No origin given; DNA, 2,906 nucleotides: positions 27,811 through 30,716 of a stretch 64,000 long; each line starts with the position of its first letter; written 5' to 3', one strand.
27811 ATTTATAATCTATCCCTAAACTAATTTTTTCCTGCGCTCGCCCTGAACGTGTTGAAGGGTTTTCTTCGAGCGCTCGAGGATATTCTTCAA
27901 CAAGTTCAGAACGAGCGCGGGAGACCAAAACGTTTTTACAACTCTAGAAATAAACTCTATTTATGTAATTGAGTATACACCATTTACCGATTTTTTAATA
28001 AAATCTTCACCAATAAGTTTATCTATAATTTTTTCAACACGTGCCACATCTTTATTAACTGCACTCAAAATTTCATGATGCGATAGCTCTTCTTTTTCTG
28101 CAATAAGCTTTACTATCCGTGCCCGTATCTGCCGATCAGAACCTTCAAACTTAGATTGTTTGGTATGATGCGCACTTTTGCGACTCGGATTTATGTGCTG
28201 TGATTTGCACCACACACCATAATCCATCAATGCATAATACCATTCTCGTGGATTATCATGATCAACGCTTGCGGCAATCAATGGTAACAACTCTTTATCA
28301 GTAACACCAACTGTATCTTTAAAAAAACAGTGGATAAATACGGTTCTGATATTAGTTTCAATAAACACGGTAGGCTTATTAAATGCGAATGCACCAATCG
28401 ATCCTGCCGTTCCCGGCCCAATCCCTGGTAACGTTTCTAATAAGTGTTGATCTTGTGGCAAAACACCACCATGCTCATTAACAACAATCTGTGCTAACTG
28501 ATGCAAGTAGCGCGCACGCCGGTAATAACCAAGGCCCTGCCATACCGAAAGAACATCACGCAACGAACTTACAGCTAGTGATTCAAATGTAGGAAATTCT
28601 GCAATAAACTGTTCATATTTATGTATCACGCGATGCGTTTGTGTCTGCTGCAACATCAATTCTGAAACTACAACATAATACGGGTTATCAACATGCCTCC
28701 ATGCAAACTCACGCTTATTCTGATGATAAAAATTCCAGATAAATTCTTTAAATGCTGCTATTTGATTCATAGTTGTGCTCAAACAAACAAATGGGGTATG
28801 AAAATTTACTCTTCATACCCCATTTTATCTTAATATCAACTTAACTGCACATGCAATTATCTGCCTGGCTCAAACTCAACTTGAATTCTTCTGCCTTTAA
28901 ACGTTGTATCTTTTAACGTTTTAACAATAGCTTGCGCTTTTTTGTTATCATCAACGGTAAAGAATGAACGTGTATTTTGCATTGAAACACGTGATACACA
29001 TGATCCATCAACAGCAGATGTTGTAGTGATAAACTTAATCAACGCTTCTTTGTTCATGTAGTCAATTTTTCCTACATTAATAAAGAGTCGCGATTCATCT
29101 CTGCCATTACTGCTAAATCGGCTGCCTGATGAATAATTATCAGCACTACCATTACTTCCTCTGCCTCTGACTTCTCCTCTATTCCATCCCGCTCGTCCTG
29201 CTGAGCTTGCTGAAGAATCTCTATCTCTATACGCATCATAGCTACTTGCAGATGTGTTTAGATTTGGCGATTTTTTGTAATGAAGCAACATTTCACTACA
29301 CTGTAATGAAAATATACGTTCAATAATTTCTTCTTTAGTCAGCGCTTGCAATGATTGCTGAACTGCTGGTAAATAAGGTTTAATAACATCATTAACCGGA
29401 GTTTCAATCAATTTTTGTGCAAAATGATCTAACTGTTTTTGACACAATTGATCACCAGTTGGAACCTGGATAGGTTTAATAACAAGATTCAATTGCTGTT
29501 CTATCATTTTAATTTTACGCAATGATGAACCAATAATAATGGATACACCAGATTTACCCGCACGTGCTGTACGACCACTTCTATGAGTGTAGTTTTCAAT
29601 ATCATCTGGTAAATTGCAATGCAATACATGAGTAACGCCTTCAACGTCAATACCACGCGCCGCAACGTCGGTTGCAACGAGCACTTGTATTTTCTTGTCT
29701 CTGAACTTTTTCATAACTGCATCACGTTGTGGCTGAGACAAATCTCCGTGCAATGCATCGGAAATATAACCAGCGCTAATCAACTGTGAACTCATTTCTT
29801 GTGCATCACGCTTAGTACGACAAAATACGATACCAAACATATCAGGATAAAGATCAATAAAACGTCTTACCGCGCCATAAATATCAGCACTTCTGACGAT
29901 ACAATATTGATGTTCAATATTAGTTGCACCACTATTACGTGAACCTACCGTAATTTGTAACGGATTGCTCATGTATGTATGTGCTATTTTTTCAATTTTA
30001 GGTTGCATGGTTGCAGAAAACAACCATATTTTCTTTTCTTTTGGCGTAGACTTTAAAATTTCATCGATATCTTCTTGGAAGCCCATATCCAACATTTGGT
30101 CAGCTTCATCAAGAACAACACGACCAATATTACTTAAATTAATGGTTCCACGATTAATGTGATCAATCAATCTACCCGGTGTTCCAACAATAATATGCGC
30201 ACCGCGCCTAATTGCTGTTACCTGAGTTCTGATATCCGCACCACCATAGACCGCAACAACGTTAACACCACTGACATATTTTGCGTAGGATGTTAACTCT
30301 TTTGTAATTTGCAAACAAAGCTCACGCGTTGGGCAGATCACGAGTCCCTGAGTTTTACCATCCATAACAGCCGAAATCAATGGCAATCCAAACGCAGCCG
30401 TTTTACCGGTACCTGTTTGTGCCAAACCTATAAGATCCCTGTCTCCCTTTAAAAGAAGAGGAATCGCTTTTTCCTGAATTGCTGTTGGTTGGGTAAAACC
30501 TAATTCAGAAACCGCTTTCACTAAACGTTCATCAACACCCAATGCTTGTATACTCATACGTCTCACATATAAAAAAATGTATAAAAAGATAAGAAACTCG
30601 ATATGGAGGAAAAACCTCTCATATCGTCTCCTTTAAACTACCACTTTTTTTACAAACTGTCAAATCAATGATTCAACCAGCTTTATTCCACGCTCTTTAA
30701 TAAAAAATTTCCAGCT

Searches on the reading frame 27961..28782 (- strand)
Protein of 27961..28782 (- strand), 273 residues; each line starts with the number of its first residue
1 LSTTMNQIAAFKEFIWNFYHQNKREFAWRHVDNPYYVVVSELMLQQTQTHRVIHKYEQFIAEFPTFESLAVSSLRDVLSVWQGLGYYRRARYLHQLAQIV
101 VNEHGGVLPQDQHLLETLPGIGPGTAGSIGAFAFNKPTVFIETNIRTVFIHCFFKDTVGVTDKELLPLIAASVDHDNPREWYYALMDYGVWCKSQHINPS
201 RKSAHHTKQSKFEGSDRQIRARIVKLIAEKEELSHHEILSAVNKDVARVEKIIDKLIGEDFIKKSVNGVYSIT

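Call 43: search_protein_families(library=pfam, proteins=[window:27961-28782:-], max_evalue=0.01)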
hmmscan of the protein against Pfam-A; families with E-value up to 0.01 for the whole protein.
window:27961-28782:- (273 aa): 3 families
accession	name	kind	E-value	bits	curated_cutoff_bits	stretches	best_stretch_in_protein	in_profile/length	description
PF00730.31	HhH-GPD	-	1.2e-17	64.7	26.2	1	39-157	1-91/108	HhH-GPD superfamily base excision DNA repair protein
PF00633.29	HHH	-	0.001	19.3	24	1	104-129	2-27/30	Helix-hairpin-helix motif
PF19121.6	DUF5805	-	0.0024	18.7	28.5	1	215-263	10-59/67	Family of unknown function (DUF5805)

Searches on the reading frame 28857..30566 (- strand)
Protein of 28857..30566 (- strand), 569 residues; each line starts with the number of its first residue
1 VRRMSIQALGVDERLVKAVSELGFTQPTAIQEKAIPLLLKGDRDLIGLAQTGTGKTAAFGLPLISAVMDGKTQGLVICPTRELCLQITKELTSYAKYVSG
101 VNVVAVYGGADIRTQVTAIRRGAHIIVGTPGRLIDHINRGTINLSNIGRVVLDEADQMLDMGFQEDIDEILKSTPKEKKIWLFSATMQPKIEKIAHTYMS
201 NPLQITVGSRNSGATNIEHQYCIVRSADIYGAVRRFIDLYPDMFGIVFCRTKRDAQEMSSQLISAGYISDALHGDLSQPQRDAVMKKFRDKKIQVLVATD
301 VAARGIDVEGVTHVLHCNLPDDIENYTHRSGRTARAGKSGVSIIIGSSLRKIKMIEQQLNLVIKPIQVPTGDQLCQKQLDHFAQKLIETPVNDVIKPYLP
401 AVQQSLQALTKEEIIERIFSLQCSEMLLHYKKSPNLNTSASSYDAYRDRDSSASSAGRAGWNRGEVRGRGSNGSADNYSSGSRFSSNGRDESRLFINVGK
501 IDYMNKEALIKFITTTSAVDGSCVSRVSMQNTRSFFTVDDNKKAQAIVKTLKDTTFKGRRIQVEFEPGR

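Call 83: search_solved_structures(query=window:28857-30566:-, show_alignments=1)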
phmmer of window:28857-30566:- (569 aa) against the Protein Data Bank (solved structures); distinct sequences matched with E-value up to 0.001: 212 (the best 60 are shown).
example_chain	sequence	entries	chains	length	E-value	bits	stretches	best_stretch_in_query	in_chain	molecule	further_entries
5ivl_B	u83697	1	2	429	9.5e-102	344.5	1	5-409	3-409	DEAD-box ATP-dependent RNA helicase CshA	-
1hv8_A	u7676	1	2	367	1.1e-88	301.5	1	4-366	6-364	PUTATIVE ATP-DEPENDENT RNA HELICASE MJ0669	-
4kbf_A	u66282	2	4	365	1.9e-77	264.3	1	14-348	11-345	Heat resistant RNA dependent ATPase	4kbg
8dpe_A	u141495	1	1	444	9.8e-72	245.5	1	7-343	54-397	ATP-dependent RNA helicase DDX42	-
7pli_A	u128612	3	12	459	7.2e-71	242.7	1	19-346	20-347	ATP-dependent RNA helicase DbpA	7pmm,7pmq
8hk1_E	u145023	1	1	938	9.7e-71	242.2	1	7-343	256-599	ATP-dependent RNA helicase DDX42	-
7evn_E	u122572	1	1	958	1e-70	242.2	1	7-343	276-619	ATP-dependent RNA helicase DDX42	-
7evo_E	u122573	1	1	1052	2.3e-67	231.1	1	9-342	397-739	RNA helicase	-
6y50_p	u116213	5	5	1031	2.7e-67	230.9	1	9-342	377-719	Probable ATP-dependent RNA helicase DDX46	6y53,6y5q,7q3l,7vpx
2i4i_A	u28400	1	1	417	5.6e-67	229.8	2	74-367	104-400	ATP-dependent RNA helicase DDX3X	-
7liu_A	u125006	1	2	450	7.9e-67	229.3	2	74-367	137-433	ATP-dependent RNA helicase DDX3X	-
5e7i_B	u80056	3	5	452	7.9e-67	229.3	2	74-367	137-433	ATP-dependent RNA helicase DDX3X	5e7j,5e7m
6o5f_A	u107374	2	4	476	9.5e-67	229.1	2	74-367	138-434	ATP-dependent RNA helicase DDX3X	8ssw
6cz5_A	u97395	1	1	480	1.9e-66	228.1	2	74-367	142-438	ATP-dependent RNA helicase DDX3X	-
9e2c_A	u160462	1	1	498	5.7e-66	226.5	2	74-367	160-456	Isoform 2 of ATP-dependent RNA helicase DDX3X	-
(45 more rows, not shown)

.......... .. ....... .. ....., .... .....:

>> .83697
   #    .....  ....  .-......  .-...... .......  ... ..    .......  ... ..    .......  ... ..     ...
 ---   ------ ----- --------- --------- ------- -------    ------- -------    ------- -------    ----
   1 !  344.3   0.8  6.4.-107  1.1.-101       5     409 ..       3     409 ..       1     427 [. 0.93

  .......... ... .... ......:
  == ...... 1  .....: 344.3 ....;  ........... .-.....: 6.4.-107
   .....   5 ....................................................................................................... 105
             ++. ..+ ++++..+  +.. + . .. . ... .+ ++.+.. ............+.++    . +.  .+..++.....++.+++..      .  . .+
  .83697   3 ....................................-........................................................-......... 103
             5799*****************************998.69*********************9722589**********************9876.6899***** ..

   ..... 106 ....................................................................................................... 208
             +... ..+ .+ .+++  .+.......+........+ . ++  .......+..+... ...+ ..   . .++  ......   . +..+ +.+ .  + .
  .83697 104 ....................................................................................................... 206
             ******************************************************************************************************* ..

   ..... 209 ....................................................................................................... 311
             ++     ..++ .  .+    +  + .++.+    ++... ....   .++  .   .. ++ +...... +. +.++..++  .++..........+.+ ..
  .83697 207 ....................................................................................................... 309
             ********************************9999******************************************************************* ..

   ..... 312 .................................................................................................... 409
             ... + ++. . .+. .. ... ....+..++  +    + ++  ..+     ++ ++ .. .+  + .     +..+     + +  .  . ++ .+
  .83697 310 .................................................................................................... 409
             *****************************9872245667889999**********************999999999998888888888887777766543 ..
